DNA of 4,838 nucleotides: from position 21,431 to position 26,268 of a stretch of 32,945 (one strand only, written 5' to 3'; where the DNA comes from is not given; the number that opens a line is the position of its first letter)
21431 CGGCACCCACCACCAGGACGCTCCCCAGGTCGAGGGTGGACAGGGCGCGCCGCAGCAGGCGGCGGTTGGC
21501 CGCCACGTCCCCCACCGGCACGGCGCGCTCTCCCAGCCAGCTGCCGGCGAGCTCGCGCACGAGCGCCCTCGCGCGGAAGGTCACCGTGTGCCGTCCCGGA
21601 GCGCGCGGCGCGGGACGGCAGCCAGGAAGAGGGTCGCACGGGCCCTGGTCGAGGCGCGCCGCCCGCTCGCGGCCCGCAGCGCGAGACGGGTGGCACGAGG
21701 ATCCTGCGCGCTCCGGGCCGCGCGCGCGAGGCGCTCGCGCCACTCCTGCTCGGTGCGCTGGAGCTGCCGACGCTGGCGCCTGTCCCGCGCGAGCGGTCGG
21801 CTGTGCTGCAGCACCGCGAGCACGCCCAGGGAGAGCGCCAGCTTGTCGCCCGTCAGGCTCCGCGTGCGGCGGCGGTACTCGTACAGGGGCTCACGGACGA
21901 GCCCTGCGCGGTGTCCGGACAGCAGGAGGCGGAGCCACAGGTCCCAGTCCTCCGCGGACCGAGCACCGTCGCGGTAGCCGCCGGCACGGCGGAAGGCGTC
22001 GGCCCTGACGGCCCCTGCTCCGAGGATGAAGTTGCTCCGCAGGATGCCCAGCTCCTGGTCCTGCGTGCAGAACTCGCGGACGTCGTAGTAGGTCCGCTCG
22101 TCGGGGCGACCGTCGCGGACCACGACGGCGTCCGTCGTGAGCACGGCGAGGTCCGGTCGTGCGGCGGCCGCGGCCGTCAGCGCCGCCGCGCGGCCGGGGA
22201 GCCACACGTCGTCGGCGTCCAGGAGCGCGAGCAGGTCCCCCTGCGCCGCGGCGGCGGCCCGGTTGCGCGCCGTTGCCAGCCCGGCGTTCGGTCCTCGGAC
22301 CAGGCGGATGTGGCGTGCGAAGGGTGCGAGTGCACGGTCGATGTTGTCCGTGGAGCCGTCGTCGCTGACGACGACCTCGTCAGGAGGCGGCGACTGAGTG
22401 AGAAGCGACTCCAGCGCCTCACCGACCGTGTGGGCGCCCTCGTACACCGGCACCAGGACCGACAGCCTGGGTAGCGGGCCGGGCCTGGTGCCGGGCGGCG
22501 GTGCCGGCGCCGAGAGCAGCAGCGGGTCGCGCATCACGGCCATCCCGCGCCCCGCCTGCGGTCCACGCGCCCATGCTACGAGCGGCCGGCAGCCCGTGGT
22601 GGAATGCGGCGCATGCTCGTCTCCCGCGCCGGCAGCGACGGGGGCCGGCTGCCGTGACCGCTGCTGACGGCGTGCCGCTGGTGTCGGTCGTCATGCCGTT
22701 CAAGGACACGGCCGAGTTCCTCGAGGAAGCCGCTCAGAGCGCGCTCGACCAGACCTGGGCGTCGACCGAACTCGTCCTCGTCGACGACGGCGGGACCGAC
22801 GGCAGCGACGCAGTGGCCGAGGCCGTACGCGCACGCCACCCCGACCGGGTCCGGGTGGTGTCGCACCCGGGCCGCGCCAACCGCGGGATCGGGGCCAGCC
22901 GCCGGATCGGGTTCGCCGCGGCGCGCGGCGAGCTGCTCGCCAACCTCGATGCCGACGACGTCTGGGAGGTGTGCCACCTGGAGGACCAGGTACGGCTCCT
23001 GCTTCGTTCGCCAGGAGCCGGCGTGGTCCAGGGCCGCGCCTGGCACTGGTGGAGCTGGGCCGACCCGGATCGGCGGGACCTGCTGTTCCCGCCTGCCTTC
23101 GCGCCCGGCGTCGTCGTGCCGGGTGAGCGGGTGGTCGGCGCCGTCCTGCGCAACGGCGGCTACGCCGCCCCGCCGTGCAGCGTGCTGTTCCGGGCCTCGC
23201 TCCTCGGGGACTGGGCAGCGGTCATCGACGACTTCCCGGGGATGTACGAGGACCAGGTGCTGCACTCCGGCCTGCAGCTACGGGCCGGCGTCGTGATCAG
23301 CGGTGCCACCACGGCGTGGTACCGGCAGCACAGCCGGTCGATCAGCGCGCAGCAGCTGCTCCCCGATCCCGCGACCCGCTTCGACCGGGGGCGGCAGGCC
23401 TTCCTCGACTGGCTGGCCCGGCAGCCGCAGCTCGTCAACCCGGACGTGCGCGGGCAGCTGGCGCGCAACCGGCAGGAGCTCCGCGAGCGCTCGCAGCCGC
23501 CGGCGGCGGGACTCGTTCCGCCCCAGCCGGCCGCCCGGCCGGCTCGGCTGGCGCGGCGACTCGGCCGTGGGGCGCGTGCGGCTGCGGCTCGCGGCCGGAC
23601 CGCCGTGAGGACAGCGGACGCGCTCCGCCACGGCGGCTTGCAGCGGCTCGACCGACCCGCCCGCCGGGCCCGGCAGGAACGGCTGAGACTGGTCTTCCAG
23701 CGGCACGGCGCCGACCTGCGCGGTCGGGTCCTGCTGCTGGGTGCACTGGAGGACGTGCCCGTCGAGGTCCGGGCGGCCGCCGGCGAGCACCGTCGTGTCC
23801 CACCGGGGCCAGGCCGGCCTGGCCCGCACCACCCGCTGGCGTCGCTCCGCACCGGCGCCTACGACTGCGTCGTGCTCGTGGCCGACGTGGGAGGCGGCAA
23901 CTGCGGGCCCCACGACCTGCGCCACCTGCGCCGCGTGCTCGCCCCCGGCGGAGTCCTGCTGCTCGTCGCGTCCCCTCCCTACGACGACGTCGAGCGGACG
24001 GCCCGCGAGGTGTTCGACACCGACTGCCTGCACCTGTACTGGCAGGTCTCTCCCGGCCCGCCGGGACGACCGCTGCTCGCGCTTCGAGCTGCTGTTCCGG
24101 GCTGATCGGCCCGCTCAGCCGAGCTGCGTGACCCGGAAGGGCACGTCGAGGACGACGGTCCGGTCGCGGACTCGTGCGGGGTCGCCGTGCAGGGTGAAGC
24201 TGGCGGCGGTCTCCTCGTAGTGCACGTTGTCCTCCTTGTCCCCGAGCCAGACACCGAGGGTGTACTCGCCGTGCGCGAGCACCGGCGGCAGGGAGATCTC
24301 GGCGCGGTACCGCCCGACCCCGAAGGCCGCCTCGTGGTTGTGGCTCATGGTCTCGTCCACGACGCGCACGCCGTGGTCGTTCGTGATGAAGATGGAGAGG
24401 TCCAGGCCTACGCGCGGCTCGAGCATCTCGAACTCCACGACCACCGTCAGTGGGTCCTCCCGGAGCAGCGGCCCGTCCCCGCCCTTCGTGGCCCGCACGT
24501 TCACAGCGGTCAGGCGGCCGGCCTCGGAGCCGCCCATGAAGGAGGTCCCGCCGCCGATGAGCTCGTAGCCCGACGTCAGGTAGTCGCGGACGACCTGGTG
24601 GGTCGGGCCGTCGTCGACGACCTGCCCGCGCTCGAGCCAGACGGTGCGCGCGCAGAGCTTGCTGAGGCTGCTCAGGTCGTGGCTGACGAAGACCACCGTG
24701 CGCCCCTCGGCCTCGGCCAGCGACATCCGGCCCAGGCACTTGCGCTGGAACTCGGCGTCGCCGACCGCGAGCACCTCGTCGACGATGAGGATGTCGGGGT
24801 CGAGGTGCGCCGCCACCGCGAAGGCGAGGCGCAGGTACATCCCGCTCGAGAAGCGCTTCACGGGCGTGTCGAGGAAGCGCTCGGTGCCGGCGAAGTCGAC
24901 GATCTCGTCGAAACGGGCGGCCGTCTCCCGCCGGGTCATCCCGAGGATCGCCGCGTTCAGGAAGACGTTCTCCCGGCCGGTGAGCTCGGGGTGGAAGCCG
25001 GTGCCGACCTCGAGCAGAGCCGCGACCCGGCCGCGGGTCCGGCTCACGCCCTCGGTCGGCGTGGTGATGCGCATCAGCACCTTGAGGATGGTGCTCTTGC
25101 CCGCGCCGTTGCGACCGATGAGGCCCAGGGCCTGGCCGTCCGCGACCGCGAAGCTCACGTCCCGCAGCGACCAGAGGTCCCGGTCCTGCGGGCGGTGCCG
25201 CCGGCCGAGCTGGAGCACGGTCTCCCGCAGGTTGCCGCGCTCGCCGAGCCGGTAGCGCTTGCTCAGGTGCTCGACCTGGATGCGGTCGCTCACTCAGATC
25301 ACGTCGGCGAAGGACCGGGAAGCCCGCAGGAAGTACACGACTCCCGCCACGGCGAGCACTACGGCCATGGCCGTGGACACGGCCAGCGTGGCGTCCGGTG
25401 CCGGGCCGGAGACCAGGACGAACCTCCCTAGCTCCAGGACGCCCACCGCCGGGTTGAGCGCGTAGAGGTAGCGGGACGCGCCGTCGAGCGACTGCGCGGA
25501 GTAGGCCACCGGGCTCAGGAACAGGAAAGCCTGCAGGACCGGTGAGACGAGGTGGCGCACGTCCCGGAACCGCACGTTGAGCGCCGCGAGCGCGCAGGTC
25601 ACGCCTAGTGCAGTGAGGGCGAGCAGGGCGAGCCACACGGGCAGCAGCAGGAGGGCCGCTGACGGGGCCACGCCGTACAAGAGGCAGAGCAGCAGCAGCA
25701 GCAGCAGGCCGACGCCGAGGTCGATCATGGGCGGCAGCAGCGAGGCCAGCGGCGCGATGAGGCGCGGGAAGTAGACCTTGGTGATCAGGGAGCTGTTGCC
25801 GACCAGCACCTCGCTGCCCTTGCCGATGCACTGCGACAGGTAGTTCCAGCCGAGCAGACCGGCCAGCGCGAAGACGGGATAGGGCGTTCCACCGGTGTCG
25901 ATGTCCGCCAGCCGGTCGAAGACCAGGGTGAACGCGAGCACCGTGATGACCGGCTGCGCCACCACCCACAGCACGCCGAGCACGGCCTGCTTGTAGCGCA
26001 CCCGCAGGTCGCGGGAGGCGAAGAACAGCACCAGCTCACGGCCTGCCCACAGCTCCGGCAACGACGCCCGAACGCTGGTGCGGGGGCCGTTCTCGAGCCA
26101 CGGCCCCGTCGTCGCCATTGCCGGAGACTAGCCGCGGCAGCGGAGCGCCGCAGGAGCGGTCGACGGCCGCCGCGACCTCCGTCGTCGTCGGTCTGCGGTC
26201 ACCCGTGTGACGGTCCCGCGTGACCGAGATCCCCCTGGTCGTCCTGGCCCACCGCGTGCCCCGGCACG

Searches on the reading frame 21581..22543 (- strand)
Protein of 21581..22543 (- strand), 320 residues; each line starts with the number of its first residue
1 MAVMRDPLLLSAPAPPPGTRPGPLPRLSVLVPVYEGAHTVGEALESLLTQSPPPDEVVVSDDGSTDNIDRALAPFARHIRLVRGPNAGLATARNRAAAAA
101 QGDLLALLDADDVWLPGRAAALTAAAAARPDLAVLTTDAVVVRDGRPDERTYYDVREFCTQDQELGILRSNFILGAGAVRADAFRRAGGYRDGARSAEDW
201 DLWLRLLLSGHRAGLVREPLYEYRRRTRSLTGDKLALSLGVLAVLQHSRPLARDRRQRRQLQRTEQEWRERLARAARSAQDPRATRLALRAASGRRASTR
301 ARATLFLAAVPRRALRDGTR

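Call 11: search_protein_families(library=pfam, proteins=[window:21581-22543:-], max_evalue=0.01)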
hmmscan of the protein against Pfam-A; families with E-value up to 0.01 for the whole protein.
window:21581-22543:- (320 aa): 5 families
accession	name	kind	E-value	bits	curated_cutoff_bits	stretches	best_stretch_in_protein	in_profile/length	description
PF00535.33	Glycos_transf_2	-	4.4e-28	98.7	23.3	1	28-138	1-116/168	Glycosyl transferase family 2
PF13641.12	Glyco_tranf_2_3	-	2.7e-13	50.9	27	1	25-236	1-218/230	Glycosyltransferase like family 2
PF10111.15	Glyco_tranf_2_2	-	4.3e-10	40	27.3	1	28-121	1-101/276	Glycosyltransferase like family 2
PF13632.12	Glyco_trans_2_3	-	1.8e-06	28.3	27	1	106-250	3-129/198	Glycosyl transferase family group 2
PF19752.4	DUF6239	-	0.0079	16.5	27.1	0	92-144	45-97/187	Family of unknown function (DUF6239)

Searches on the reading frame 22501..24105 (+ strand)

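Call 11: search_protein_families(library=pfam, proteins=[window:22501-24105:+], max_evalue=0.01)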
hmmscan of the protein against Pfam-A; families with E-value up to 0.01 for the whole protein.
window:22501-24105:+ (534 aa): 3 families
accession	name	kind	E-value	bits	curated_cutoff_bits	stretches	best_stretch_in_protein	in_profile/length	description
PF00535.33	Glycos_transf_2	-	9e-24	84.7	23.3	1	62-189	1-125/168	Glycosyl transferase family 2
PF13641.12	Glyco_tranf_2_3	-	2.8e-10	41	27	1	61-275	3-168/230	Glycosyltransferase like family 2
PF10111.15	Glyco_tranf_2_2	-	0.00016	21.7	27.3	1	62-166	1-105/276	Glycosyltransferase like family 2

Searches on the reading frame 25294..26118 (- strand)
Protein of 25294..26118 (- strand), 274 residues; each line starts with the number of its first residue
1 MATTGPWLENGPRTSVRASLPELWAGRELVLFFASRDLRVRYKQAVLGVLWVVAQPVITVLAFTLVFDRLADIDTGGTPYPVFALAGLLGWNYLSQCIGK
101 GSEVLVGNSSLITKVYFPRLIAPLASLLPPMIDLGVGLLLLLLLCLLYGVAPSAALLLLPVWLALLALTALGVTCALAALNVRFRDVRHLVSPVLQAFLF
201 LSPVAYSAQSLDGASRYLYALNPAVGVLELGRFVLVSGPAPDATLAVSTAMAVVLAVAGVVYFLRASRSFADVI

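Call 11: search_protein_families(library=pfam, proteins=[window:25294-26118:-], max_evalue=0.01)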
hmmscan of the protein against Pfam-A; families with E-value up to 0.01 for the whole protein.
window:25294-26118:- (274 aa): 1 family
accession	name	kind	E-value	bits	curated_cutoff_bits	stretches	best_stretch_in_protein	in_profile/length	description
PF01061.29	ABC2_membrane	-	4.2e-14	53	26.9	1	33-229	6-204/211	ABC-2 type transporter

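Call 18: find_encoding_contigs(protein=window:25294-26118:-, flank=10000, max_places=10)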
Protein window:25294-26118:- (274 aa): no gene with exactly this product is on record in the collection.
